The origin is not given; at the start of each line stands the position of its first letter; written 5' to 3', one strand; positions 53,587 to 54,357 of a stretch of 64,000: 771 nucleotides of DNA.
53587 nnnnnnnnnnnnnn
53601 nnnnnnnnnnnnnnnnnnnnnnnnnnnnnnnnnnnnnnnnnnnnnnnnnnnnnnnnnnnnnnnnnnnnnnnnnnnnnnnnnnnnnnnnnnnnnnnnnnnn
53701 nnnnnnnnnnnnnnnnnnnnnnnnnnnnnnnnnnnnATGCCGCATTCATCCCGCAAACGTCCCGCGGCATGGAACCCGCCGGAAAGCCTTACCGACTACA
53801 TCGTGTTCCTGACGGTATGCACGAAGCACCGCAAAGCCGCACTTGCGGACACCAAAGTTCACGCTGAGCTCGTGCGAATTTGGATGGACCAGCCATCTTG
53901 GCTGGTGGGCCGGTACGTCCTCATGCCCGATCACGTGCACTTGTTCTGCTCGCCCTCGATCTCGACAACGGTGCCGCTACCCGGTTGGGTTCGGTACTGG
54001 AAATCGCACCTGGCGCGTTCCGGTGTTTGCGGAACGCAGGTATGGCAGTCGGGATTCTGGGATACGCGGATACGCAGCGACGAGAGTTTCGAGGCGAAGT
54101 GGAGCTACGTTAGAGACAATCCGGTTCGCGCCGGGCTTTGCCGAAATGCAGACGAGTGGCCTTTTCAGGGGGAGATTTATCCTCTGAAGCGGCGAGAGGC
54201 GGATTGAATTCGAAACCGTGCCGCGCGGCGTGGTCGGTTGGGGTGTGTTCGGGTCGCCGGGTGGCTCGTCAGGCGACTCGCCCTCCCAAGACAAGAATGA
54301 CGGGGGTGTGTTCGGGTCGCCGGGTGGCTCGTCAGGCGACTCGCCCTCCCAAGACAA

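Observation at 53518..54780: REPtron: RAYT tyrosine transposase flanked by inverted REP arrays (3 x 46 bp upstream, ~9 x 62 bp downstream)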

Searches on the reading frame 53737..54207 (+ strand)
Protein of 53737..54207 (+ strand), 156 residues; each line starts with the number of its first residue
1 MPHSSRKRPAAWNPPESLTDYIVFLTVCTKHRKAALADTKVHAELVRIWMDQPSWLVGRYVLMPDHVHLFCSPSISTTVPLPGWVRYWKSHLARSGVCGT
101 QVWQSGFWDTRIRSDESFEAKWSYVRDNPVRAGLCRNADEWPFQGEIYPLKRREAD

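Call 4: search_protein_families(library=pfam, proteins=[window:53737-54207:+], max_evalue=0.01)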
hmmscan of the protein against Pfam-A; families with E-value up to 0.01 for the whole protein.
window:53737-54207:+ (156 aa): 1 family
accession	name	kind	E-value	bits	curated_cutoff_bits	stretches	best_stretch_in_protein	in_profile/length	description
PF01797.21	Y1_Tnp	-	0.00027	21.5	23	1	24-94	8-78/121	Transposase IS200 like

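Call 6: search_protein_families(library=ncbifam, proteins=[window:53737-54207:+], max_evalue=0.01)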
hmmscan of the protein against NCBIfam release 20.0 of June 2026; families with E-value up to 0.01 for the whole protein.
window:53737-54207:+ (156 aa): 2 families
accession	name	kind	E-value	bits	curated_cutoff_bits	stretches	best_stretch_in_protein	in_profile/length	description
NF047646.1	REP_Tyr_transpos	equivalog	3.4e-22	78.9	80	1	20-143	9-145/146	REP-associated tyrosine transposase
NF033573.1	transpos_IS200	equivalog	0.0011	19.2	55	1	23-94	13-84/126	IS200/IS605 family transposase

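Call 9: find_homologous_proteins(query=window:53737-54207:+)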
Query window:53737-54207:+ (156 aa): 982 proteins with E <= 0.001 among 984 candidates; the best 120 are listed.
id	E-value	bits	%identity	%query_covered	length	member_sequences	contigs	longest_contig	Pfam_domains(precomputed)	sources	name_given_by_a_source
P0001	1.1e-105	369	99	100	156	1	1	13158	-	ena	-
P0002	3.0e-49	185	55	96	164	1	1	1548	-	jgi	jgi:putative transposase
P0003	9.9e-47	177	53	95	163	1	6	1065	PF01797.22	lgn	-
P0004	2.2e-45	172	60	83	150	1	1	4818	-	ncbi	ncbi:MAG: hypothetical protein AAF805_07875 [Planctomycetota bacterium]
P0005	6.0e-45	171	54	94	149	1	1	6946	-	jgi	-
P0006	1.0e-44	170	59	83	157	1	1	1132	-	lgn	-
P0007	1.1e-44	170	54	94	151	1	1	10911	PF01797.22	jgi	jgi:putative transposase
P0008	1.4e-44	170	54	94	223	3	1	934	-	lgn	-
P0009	1.6e-44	170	51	97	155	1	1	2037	PF01797.22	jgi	jgi:putative transposase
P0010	2.1e-44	169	56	83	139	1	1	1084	-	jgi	jgi:putative transposase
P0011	5.5e-44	168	55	96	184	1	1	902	-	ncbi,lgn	-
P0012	7.2e-44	167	53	92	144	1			-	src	-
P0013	7.9e-44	167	50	94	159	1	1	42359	PF01797.22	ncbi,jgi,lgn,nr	ncbi:MAG TPA: transposase [Chthoniobacterales bacterium]|jgi:REP element-mobilizing transposase RayT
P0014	8.0e-44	167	52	94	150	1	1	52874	-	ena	-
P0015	1.1e-43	167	54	95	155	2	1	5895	-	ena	-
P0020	1.2e-42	164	50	96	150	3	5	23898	PF01797.22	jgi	jgi:putative transposase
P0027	2.4e-42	163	48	95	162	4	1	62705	-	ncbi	-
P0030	2.8e-42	162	52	96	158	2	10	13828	PF01797.22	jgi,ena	-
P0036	5.2e-42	161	49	97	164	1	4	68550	-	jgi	jgi:putative transposase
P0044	1.1e-41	160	51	93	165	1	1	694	PF01797.22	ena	-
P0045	1.1e-41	160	55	83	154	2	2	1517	PF01797.22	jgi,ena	-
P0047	1.3e-41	160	55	83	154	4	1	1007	PF01797.22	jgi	jgi:REP element-mobilizing transposase RayT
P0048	1.5e-41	160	49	96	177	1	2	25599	PF01797.22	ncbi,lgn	-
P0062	3.1e-41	159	54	83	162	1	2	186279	-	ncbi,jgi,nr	ncbi:MAG TPA: transposase [Lacunisphaera sp.]|jgi:putative transposase|nr:transposase [Lacunisphaera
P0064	4.3e-41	158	52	92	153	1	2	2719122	-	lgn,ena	-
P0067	4.9e-41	158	53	85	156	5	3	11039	PF01797.22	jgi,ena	-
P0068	5.6e-41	158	48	95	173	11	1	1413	PF01797.22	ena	-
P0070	5.8e-41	158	55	83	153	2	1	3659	PF01797.22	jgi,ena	jgi:REP element-mobilizing transposase RayT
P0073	8.7e-41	157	49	94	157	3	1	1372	PF01797.22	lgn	-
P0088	2.0e-40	156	49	93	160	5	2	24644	PF01797.22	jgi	jgi:putative transposase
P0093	2.3e-40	156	52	85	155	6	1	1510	PF01797.22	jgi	jgi:REP element-mobilizing transposase RayT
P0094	2.4e-40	156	53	94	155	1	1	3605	PF01797.22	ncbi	-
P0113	6.1e-40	155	52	83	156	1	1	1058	PF01797.22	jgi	jgi:REP element-mobilizing transposase RayT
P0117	7.0e-40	154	51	83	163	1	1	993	PF01797.22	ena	-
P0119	7.4e-40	154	48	97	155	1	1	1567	PF01797.22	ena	-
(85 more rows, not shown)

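Call 10: find_encoding_contigs(protein=window:53737-54207:+, flank=10000, max_places=10)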
Protein window:53737-54207:+ (156 aa): no gene with exactly this product is on record in the collection.

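Call 11: find_encoding_contigs(protein=P0001, flank=10000, max_places=5)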
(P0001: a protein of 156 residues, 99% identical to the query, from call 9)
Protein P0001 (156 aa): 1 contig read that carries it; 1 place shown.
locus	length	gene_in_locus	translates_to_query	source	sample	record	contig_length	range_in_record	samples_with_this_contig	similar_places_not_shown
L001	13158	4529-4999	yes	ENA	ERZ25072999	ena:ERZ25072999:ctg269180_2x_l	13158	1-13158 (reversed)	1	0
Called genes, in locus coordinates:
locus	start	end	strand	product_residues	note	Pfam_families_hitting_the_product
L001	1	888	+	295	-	?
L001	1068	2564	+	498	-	-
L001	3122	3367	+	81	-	-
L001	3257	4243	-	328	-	PF09726:Macoilin (faint)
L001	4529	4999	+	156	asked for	-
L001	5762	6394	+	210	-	PF05742:TANGO2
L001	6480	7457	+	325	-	PF05496:RuvB_N (faint), PF13191:AAA_16 (weak), PF13401:AAA_22 (faint), PF00004:AAA, PF07724:AAA_2 (faint), PF07726:AAA_3 (faint), PF07728:AAA_5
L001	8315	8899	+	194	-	PF05762:VWA_CoxE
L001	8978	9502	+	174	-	PF02577:BFN_dom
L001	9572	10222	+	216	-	PF09976:TPR_21 (faint), PF13428:TPR_14 (faint), PF13174:TPR_6 (faint), PF13432:TPR_16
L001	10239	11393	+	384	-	PF00581:Rhodanese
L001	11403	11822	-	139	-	PF01850:PIN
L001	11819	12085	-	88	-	-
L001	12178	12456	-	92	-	-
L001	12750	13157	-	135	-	?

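Call 12: find_encoding_contigs(protein=P0004, flank=5000, max_places=3)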
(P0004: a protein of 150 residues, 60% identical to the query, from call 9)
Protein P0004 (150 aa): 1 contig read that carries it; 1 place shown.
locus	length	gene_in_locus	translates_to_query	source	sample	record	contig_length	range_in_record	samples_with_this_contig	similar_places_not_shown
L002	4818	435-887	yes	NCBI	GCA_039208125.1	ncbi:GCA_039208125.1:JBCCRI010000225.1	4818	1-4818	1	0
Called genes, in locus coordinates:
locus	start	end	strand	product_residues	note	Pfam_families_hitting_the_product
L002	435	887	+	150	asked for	-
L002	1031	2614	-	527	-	-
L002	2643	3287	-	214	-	-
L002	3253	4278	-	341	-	PF00005:ABC_tran, PF13304:AAA_21 (faint)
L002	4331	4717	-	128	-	PF00392:GntR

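Call 13: find_encoding_contigs(protein=P0064, flank=10000, max_places=3)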
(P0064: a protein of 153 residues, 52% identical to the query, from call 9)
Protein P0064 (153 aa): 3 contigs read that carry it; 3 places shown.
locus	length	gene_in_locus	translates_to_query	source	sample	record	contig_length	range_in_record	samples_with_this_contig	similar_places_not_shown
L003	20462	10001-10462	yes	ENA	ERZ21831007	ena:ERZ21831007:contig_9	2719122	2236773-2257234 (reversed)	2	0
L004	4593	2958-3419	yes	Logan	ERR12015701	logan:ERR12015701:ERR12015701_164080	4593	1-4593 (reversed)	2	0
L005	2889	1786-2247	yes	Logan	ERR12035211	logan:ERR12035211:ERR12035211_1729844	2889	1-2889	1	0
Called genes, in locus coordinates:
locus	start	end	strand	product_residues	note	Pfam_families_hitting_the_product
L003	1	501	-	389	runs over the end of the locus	PF04055:Radical_SAM, PF13353:Fer4_12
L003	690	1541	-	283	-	-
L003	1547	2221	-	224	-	-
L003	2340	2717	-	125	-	PF01740:STAS, PF13466:STAS_2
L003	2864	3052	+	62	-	-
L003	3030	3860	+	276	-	PF00081:Sod_Fe_N, PF02777:Sod_Fe_C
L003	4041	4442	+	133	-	PF02082:Rrf2, PF03444:WHD_HrcA (weak)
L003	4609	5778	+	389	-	PF07396:Porin_O_P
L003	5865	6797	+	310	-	PF12849:PBP_like_2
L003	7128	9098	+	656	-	PF00528:BPD_transp_1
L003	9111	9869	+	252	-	PF02463:SMC_N (faint), PF00005:ABC_tran, PF13304:AAA_21 (weak)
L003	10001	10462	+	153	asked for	-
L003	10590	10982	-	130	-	PF18780:HNH_repeat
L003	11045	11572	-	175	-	PF00293:NUDIX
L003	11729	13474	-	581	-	PF09992:NAGPA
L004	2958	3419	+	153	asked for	-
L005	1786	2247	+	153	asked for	-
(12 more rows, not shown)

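Call 26: search_solved_structures(query=window:53737-54207:+, max_evalue=1, show_alignments=2)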
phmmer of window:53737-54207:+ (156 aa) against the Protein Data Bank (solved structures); distinct sequences matched with E-value up to 1: 1.
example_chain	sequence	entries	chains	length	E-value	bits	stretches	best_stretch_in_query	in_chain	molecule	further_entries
4er8_A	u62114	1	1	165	9.7e-09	38.4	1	24-144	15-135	TnpArep for protein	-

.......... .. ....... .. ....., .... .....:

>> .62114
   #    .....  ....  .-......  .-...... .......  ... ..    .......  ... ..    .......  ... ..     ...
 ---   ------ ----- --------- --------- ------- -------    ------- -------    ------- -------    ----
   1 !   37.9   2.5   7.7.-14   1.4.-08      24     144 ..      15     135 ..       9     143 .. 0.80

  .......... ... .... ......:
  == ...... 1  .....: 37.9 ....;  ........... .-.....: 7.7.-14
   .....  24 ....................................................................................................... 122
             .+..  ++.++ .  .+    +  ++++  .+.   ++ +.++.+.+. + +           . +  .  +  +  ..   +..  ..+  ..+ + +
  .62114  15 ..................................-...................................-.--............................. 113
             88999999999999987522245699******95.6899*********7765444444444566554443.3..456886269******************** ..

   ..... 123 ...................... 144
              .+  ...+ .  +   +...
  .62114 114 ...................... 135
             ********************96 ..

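Call 27: find_encoding_contigs(protein=P0013, flank=10000, max_places=2)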
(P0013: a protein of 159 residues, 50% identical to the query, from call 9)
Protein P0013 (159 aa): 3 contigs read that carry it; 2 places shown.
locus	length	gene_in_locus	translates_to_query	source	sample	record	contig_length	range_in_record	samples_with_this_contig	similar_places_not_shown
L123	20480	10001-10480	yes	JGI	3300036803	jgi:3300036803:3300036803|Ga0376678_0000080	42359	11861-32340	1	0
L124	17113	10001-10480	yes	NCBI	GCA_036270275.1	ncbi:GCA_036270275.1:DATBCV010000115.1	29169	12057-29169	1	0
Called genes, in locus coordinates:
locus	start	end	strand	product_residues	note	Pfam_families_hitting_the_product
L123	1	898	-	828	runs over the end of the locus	PF02743:dCache_1, PF00512:HisKA, PF02518:HATPase_c, PF00072:Response_reg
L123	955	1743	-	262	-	-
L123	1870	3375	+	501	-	PF13506:Glyco_transf_21, PF00535:Glycos_transf_2, PF13641:Glyco_tranf_2_3, PF13632:Glyco_trans_2_3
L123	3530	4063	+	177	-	PF03734:YkuD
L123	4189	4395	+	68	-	PF01649:Ribosomal_S20p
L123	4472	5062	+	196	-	PF20221:DUF6580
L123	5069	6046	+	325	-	PF00676:E1_dh, PF02775:TPP_enzyme_C (weak), PF13292:DXP_synthase_N (weak)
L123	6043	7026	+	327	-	PF02779:Transket_pyr, PF02780:Transketolase_C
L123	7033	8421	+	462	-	PF00364:Biotin_lipoyl, PF25997:BSH_YhbJ, PF25919:BSH_CusB (faint), PF02817:E3_binding, PF00198:2-oxoacid_dh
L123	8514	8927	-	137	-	PF06803:DUF1232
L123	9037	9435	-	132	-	PF06803:DUF1232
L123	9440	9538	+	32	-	-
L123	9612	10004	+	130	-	-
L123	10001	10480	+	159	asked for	PF01797:Y1_Tnp (weak)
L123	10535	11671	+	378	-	PF01966:HD, PF13286:HD_assoc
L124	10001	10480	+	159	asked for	PF01797:Y1_Tnp (weak)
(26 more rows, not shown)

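Call 28: find_encoding_contigs(protein=P0014, flank=10000, max_places=2)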
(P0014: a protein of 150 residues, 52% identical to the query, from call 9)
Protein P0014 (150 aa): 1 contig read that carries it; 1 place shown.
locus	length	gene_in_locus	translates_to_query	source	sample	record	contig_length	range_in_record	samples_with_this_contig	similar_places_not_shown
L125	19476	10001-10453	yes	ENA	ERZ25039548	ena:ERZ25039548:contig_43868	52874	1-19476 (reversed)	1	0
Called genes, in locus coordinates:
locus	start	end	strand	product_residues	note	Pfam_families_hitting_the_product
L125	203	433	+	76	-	PF10047:DUF2281 (weak)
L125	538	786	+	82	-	-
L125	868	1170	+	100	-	-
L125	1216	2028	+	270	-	-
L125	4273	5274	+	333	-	-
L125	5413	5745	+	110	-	-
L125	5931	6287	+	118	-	PF13175:AAA_15, PF13304:AAA_21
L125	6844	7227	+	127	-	-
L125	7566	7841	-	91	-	-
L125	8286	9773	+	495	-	PF08665:PglZ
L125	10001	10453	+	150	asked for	-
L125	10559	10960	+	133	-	PF20442:BrxL_N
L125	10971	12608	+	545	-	PF13337:BrxL_ATPase, PF05362:Lon_C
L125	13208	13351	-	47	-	-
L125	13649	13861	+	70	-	PF12728:HTH_17, PF00376:MerR, PF13411:MerR_1 (weak)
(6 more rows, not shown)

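Call 29: find_encoding_contigs(protein=P0027, flank=10000, max_places=2)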
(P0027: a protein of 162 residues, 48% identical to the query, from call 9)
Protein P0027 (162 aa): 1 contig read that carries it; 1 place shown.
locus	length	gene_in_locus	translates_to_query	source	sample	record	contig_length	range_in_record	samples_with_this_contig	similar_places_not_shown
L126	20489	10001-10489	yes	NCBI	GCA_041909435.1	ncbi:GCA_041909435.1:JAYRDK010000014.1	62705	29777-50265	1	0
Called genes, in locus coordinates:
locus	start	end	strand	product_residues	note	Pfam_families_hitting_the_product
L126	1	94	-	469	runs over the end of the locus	PF00072:Response_reg, PF07724:AAA_2 (faint), PF00158:Sigma54_activat, PF14532:Sigma54_activ_2, PF00004:AAA (weak), PF07728:AAA_5, PF25601:AAA_lid_14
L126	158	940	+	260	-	PF02163:Peptidase_M50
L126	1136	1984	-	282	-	PF13103:TonB_2, PF03544:TonB_C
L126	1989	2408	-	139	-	PF02472:ExbD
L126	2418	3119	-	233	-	PF01618:MotA_ExbB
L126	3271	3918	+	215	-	PF13401:AAA_22 (faint), PF02223:Thymidylate_kin, PF13521:AAA_28 (weak), PF13671:AAA_33 (weak)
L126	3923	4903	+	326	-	PF13177:DNA_pol3_delta2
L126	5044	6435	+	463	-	PF01554:MatE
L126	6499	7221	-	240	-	PF00561:Abhydrolase_1, PF12146:Hydrolase_4, PF12697:Abhydrolase_6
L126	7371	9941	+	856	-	PF01624:MutS_I, PF05188:MutS_II, PF05192:MutS_III, PF05190:MutS_IV, PF00488:MutS_V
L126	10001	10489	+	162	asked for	-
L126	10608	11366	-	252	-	PF00849:PseudoU_synth_2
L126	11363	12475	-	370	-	-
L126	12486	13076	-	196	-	PF02545:Maf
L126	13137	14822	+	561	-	PF00795:CN_hydrolase, PF02540:NAD_synthase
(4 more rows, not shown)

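Call 45: find_encoding_contigs(protein=P0007, flank=5000, max_places=2)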
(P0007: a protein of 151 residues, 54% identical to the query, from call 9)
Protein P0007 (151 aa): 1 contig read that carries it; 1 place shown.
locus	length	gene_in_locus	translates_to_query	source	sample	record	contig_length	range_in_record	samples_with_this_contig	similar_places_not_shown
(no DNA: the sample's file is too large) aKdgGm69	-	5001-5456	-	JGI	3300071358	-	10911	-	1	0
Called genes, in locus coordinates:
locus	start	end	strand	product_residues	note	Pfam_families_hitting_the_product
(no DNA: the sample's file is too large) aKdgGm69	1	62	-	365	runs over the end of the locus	PF01408:GFO_IDH_MocA, PF03447:NAD_binding_3 (weak), PF22725:GFO_IDH_MocA_C3, PF02894:GFO_IDH_MocA_C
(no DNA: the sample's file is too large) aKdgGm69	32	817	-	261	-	PF01261:AP_endonuc_2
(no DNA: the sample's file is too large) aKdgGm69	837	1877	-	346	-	PF01408:GFO_IDH_MocA, PF03807:F420_oxidored (weak), PF02894:GFO_IDH_MocA_C, PF22725:GFO_IDH_MocA_C3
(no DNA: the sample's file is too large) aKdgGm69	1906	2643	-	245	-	PF00392:GntR, PF13545:HTH_Crp_2, PF07702:UTRA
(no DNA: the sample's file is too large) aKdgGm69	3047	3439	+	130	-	PF01502:PRA-CH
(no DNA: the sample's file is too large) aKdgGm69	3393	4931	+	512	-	PF04715:, PF00425:Chorismate_bind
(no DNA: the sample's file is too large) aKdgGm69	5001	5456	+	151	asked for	PF01797:Y1_Tnp (weak)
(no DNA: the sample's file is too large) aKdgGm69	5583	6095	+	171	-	?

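Call 46: find_encoding_contigs(protein=P0005, flank=5000, max_places=2)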
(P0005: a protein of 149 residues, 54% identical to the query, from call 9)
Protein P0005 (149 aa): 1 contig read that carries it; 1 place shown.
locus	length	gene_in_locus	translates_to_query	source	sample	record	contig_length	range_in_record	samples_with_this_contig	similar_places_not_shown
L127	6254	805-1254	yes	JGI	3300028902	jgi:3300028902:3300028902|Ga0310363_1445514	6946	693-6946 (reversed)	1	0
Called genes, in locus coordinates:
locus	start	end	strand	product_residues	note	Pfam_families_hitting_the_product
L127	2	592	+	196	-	?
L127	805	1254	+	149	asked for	-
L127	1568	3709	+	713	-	PF00378:ECH_1, PF16113:ECH_2, PF02737:3HCDH_N, PF03446:NAD_binding_2 (weak), PF00725:3HCDH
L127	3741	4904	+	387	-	PF00108:Thiolase_N, PF02803:Thiolase_C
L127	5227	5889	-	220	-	PF00775:Dioxygenase_C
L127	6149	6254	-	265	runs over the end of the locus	?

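Call 47: find_encoding_contigs(protein=P0036, flank=10000, max_places=4)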
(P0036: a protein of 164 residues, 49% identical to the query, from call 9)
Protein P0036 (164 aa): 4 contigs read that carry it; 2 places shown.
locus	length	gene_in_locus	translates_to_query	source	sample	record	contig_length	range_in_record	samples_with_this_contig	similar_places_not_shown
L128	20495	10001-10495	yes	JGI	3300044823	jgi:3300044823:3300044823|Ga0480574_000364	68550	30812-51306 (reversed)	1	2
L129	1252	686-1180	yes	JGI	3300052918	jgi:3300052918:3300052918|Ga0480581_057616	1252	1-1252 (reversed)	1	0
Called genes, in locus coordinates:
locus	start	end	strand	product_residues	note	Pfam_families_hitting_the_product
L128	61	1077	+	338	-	PF04616:Glyco_hydro_43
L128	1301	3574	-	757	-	PF16586:DUF5060, PF00150:Cellulase (weak)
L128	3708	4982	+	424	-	PF07221:GlcNAc_2-epim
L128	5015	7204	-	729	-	PF09508:Lact_bio_phlase, PF17385:LBP_M, PF17386:LBP_C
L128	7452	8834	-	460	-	PF16499:Melibiase_2, PF17801:Melibiase_C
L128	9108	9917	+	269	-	PF13181:TPR_8 (faint), PF13414:TPR_11 (faint), PF13424:TPR_12 (weak), PF13432:TPR_16, PF14559:TPR_19 (weak), PF00515:TPR_1, PF07719:TPR_2, PF13374:TPR_10 (weak), +2 more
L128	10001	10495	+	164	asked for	-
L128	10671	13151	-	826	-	PF22848:ASD1_dom, PF06964:Alpha-L-AF_C, PF06439:3keto-disac_hyd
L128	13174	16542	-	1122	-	PF04616:Glyco_hydro_43, PF01436:NHL, PF25021:TEN_NHL (weak), PF01436:NHL, PF07679:I-set, PF13895:Ig_2 (weak), PF13927:Ig_3, PF04616:Glyco_hydro_43, +2 more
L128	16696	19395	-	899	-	PF07715:Plug, PF00593:TonB_dep_Rec_b-barrel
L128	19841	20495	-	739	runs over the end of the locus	PF00069:Pkinase, PF07714:PK_Tyr_Ser-Thr, PF03109:ABC1 (weak), PF13424:TPR_12 (faint)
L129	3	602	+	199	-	?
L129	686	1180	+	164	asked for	-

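Call 48: find_encoding_contigs(protein=P0062, flank=10000, max_places=2)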
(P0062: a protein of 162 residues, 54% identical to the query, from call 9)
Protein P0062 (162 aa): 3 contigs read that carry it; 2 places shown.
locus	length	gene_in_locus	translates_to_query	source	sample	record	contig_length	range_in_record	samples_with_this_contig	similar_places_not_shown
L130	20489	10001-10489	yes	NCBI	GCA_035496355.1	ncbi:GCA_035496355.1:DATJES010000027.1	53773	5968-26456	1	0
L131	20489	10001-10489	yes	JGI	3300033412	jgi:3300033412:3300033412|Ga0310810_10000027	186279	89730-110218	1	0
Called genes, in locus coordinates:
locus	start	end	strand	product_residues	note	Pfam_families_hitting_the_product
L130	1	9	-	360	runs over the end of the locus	PF00294:PfkB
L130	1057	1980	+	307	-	-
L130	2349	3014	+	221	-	PF07963:N_methyl (weak)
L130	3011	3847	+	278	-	PF07963:N_methyl (faint)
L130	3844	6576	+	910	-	PF02839:CBM_5_12 (weak)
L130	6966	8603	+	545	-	-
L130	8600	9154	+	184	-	PF04350:PilO (weak)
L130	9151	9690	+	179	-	-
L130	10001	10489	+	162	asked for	-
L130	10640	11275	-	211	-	PF01966:HD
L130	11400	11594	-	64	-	-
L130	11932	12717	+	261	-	-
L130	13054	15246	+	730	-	PF11412:DsbD_N, PF02683:DsbD_TM, PF03190:Thioredox_DsbH (faint), PF13899:Thioredoxin_7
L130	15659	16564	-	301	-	-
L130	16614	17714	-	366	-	-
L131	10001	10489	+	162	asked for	-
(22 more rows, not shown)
